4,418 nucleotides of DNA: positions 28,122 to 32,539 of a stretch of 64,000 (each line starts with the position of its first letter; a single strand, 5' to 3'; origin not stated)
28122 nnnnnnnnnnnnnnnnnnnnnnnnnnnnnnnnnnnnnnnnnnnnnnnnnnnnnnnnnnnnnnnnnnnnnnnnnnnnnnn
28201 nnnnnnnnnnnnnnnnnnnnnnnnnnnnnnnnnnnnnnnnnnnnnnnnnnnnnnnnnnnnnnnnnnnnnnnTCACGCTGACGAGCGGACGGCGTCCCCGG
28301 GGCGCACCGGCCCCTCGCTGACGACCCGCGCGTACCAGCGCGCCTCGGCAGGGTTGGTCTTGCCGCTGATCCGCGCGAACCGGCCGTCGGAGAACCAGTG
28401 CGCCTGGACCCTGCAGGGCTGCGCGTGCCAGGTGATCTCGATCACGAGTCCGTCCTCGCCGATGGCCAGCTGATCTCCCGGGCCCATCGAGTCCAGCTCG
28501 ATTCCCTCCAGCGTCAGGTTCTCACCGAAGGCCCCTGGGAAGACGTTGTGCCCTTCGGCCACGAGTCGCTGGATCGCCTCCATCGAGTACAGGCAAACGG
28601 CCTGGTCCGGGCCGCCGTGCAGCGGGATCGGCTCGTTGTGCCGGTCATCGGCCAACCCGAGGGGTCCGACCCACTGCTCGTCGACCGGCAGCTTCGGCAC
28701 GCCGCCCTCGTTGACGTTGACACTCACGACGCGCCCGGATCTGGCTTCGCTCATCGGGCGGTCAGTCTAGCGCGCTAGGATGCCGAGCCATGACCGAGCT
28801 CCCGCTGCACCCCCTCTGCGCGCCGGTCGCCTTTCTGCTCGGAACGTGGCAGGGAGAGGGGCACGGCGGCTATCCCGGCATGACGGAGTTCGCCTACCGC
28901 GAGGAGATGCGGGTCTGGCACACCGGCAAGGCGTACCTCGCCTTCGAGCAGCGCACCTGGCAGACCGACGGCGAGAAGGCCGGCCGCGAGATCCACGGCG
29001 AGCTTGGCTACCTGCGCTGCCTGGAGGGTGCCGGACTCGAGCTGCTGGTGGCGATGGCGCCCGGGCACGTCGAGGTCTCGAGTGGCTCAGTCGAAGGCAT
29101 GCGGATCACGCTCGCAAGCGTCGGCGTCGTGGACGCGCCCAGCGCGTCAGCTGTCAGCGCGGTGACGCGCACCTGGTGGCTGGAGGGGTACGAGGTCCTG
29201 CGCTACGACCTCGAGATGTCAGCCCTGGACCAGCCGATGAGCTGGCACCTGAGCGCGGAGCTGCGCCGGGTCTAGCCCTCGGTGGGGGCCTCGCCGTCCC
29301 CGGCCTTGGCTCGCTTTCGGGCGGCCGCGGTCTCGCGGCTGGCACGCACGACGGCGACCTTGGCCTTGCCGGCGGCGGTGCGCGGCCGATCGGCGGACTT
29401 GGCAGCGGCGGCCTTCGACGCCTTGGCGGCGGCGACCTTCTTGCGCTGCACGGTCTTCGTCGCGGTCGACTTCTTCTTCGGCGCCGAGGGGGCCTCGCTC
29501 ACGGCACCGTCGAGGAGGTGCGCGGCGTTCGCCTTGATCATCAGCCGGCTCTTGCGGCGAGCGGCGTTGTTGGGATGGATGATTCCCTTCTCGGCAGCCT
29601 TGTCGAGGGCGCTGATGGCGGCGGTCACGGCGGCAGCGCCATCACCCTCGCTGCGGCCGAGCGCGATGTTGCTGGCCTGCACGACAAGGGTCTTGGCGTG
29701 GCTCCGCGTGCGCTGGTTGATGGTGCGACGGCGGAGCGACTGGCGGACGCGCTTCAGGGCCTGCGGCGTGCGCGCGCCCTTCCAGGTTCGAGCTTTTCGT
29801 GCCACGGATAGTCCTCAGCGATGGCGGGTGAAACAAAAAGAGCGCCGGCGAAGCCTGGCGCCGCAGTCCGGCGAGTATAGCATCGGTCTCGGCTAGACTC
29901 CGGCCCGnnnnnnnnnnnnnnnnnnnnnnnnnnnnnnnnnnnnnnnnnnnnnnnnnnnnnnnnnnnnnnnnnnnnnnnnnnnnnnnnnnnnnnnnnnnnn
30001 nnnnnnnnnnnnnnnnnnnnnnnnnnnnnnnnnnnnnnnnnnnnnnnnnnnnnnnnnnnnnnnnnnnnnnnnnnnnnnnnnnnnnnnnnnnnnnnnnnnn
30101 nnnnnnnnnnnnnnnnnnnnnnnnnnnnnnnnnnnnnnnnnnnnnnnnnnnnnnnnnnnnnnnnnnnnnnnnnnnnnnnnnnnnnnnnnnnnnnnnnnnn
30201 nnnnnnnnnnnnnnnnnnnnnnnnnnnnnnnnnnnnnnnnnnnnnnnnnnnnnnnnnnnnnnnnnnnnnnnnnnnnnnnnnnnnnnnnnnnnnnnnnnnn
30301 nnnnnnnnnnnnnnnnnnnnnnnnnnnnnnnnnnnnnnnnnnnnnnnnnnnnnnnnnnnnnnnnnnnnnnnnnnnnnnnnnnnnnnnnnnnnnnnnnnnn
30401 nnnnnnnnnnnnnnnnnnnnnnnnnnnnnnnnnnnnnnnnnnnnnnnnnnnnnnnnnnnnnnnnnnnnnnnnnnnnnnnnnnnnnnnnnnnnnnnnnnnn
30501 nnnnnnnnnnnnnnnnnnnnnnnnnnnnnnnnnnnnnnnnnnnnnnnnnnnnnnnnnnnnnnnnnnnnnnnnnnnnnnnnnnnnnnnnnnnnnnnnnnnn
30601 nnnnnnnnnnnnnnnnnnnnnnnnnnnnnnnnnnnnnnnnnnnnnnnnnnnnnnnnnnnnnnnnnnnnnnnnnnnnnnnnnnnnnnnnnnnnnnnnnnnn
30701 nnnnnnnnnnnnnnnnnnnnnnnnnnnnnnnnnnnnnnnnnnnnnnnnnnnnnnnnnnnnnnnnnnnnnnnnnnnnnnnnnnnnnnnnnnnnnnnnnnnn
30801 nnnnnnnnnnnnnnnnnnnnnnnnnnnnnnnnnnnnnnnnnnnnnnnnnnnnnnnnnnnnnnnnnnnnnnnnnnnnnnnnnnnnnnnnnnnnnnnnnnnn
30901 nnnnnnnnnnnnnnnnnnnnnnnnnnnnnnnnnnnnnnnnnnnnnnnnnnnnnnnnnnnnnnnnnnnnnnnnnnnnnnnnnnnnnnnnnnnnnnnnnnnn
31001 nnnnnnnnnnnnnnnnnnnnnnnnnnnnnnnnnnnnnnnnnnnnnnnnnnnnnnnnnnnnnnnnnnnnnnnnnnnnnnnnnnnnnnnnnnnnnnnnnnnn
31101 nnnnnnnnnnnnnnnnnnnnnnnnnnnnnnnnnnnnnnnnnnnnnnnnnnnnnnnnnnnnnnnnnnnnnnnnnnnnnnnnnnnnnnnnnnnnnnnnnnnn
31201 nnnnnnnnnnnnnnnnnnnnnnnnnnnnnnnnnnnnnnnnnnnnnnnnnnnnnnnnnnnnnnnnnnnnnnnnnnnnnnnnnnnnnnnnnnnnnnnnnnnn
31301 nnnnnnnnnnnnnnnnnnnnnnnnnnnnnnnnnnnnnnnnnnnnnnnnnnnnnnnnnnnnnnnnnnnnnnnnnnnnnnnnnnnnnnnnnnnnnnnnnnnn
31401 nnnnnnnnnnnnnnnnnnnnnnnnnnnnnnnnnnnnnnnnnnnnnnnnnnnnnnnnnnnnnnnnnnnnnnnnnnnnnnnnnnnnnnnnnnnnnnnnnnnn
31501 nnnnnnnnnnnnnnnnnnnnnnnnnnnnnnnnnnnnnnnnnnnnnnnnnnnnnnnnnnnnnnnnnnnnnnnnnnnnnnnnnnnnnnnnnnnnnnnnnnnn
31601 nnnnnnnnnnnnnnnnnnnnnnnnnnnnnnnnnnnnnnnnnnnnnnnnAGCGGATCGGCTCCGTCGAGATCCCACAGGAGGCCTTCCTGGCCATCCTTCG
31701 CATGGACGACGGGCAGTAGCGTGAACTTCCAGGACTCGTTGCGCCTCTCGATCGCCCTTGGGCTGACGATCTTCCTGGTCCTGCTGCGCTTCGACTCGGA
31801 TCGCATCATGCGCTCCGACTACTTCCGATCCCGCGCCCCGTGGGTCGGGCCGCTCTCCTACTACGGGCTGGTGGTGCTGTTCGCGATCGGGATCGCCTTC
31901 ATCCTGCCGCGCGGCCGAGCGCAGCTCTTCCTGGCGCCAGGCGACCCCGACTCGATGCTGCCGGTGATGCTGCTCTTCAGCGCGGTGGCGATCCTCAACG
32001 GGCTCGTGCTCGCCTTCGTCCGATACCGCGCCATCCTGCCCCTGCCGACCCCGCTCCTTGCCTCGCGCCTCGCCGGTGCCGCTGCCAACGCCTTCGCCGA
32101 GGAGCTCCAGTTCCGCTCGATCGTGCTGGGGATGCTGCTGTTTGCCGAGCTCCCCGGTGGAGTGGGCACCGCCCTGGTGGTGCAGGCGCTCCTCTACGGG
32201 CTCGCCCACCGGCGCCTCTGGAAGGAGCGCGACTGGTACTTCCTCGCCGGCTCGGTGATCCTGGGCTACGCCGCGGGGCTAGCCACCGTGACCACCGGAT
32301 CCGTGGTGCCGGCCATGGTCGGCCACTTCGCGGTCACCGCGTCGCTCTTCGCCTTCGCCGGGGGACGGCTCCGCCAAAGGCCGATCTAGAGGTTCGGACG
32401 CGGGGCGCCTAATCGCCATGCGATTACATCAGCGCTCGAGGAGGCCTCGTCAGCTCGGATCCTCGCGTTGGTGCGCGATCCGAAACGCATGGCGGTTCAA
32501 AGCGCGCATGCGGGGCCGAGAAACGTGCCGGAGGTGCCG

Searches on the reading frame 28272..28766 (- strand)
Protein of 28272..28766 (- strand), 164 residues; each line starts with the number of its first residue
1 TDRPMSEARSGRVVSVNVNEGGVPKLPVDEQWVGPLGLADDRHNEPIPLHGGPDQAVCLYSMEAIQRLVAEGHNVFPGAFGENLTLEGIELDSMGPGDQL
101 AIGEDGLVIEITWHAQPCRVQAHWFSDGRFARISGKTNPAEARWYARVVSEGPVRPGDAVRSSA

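Call 9: search_protein_families(library=pfam, proteins=[window:28272-28766:-], max_evalue=0.0001)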
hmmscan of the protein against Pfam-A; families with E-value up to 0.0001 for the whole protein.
window:28272-28766:- (164 aa): 1 family
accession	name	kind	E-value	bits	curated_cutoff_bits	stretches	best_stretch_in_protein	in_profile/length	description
PF03473.23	MOSC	-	1.4e-20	73.9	22.7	1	49-161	4-120/120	MOSC domain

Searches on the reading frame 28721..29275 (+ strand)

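Call 10: search_protein_families(library=pfam, proteins=[window:28721-29275:+], max_evalue=0.0001)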
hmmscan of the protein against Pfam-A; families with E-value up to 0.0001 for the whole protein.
window:28721-29275:+ (184 aa): 1 family
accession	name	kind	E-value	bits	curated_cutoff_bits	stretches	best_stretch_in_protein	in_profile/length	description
PF08768.17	THAP4_heme-bd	-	2.8e-35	122.1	25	1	33-183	2-151/151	THAP4-like, heme-binding beta-barrel domain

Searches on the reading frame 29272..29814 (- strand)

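Call 10: search_protein_families(library=pfam, proteins=[window:29272-29814:-], max_evalue=0.0001)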
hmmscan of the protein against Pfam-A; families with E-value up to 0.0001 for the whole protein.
window:29272-29814:- (180 aa): 1 family
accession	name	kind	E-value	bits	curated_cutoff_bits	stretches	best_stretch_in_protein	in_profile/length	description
PF01649.23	Ribosomal_S20p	-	2.9e-18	66.7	29.5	1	14-96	1-83/83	Ribosomal protein S20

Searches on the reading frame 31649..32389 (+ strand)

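Call 10: search_protein_families(library=pfam, proteins=[window:31649-32389:+], max_evalue=0.0001)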
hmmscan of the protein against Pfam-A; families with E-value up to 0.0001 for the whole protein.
window:31649-32389:+ (246 aa): 1 family
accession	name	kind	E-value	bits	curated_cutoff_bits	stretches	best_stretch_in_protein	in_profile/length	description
PF02517.21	Rce1-like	-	1.7e-11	44.7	22.4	1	138-230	6-91/93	Type II CAAX prenyl endopeptidase Rce1-like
